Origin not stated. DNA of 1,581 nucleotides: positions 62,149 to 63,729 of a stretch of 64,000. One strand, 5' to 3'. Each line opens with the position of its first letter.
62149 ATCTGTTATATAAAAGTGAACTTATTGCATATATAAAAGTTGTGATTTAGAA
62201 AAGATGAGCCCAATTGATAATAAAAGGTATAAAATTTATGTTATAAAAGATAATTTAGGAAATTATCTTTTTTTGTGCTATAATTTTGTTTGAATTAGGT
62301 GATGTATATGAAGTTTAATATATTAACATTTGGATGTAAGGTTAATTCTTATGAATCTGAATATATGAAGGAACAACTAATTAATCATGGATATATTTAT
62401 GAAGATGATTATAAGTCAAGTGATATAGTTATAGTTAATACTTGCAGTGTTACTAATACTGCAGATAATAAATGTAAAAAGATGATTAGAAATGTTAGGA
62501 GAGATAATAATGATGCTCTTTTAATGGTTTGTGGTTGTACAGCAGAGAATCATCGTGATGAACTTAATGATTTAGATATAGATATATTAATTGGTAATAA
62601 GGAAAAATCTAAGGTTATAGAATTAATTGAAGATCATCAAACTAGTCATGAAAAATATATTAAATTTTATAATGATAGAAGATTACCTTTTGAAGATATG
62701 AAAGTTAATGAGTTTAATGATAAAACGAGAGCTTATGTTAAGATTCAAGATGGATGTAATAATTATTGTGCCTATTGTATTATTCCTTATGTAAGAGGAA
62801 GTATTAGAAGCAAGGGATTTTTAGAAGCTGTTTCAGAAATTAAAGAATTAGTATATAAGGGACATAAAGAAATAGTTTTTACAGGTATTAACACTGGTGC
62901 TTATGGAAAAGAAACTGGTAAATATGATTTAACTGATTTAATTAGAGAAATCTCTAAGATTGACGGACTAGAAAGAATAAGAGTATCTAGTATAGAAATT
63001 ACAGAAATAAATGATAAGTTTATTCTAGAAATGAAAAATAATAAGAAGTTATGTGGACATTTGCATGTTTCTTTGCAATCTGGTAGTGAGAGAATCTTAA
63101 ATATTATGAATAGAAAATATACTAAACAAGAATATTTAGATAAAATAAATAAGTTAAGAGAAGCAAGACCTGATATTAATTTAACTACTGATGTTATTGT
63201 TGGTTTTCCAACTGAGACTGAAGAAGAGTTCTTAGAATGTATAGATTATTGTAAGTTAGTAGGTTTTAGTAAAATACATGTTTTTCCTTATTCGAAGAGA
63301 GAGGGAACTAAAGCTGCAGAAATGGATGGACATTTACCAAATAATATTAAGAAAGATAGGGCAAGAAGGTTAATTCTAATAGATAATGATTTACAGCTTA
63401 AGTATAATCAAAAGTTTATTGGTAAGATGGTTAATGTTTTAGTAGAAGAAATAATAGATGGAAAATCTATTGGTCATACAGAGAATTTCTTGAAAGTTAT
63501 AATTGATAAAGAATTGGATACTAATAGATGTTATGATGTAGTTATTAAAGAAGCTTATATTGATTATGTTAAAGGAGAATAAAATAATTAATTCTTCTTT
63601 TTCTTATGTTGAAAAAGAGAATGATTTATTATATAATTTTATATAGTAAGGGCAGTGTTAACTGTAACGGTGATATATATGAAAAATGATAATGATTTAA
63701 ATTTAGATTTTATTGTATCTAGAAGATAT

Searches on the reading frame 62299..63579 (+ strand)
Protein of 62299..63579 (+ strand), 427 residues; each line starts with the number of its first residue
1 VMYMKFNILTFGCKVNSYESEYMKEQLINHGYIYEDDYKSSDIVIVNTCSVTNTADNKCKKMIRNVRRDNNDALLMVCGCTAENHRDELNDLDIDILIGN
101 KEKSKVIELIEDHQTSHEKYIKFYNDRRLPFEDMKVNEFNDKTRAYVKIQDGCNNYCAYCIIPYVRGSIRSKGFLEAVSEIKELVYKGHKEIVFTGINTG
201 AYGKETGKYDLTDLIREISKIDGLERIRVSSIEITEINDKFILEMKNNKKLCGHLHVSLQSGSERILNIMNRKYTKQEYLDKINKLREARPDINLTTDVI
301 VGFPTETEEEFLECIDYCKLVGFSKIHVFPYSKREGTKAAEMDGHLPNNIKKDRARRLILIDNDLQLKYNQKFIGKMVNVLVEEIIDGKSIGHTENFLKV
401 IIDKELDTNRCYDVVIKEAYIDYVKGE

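Call 9: search_protein_families(library=pfam, proteins=[window:62299-63579:+], max_evalue=0.1)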
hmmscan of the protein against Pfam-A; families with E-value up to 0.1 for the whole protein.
window:62299-63579:+ (427 aa): 3 families
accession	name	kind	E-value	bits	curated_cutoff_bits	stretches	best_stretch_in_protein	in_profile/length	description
PF04055.27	Radical_SAM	-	3.9e-27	95.9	29.5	1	148-317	2-165/166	Radical SAM superfamily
PF00919.26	UPF0004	-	3.4e-25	88.4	27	1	5-98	1-97/98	Uncharacterized protein family UPF0004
PF16289.11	PIN_12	-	0.015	16.2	32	0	83-142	87-146/172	PIN domain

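Call 10: search_protein_families(library=ncbifam, proteins=[window:62299-63579:+], max_evalue=0.1)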
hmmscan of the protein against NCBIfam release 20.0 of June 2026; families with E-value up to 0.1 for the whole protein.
window:62299-63579:+ (427 aa): 22 families
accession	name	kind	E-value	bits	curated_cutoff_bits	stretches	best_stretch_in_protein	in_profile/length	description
TIGR01579.1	MiaB-like-C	equivalog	2e-134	449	357.05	1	8-405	1-403/416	tRNA (N(6)-L-threonylcarbamoyladenosine(37)-C(2))-methylthiotransferase MtaB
TIGR00089.1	TIGR00089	subfamily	4.5e-130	434.3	251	1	5-424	1-427/429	MiaB/RimO family radical SAM methylthiotransferase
TIGR01574.1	miaB-methiolase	equivalog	4.1e-100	335.8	355.3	1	5-425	1-433/437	tRNA (N6-isopentenyl adenosine(37)-C2)-methylthiotransferase MiaB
TIGR01578.1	MiaB-like-B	hypoth_equivalog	3.8e-82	276.3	314.7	1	8-420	4-412/421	tRNA (N(6)-L-threonylcarbamoyladenosine(37)-C(2))-methylthiotransferase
TIGR01125.1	TIGR01125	equivalog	1.1e-81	275.1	356.95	1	7-389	3-384/432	30S ribosomal protein S12 methylthiotransferase RimO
NF010916.0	PRK14336.1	equivalog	1.9e-67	227.9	606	2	144-411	125-394/418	tRNA (N6-isopentenyl adenosine(37)-C2)-methylthiotransferase MiaB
TIGR04014.1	B12_SAM_MJ_0865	equivalog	3.1e-24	85.6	360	2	144-319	160-334/434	methyl-coenzyme M reductase glutamine C-methyltransferase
TIGR04013.1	B12_SAM_MJ_1487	hypoth_equivalog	1.8e-20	73.1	251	1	41-343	42-357/382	TIGR04013 family B12-binding domain/radical SAM domain-containing protein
TIGR04479.1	bcpD_PhpK_rSAM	subfamily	2.2e-10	39.5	600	1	134-318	228-406/504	PhpK family radical SAM P-methyltransferase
TIGR01212.1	TIGR01212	equivalog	2.4e-08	33.5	180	1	254-342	140-226/302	tRNA modification radical SAM protein MnmL/YtqA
TIGR04072.2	rSAM_ladder_B12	equivalog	3.7e-08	32.4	360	1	50-320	76-348/443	lipid biosynthesis B12-binding/radical SAM protein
NF006385.0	PRK08629.1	equivalog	1.3e-07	30.8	355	1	118-372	23-275/439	coproporphyrinogen III oxidase family protein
TIGR03471.1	HpnJ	equivalog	2.2e-06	26.8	577.6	1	149-343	200-390/472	hopanoid biosynthesis associated radical SAM protein HpnJ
NF053743.1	LipS2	equivalog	1.1e-05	25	270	1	140-344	20-215/292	LipS2 family lipoyl synthase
NF045585.1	rSAM_slr0320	equivalog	1.5e-05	23.7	775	1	110-290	201-378/511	photosystem II high light acclimation radical SAM protein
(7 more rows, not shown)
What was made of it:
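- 62299..63582 (+): mtaB (tRNA methylthiotransferase), the conserved downstream anchor of the synteny block. TIGR01579 at 2e-134 (call 10).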
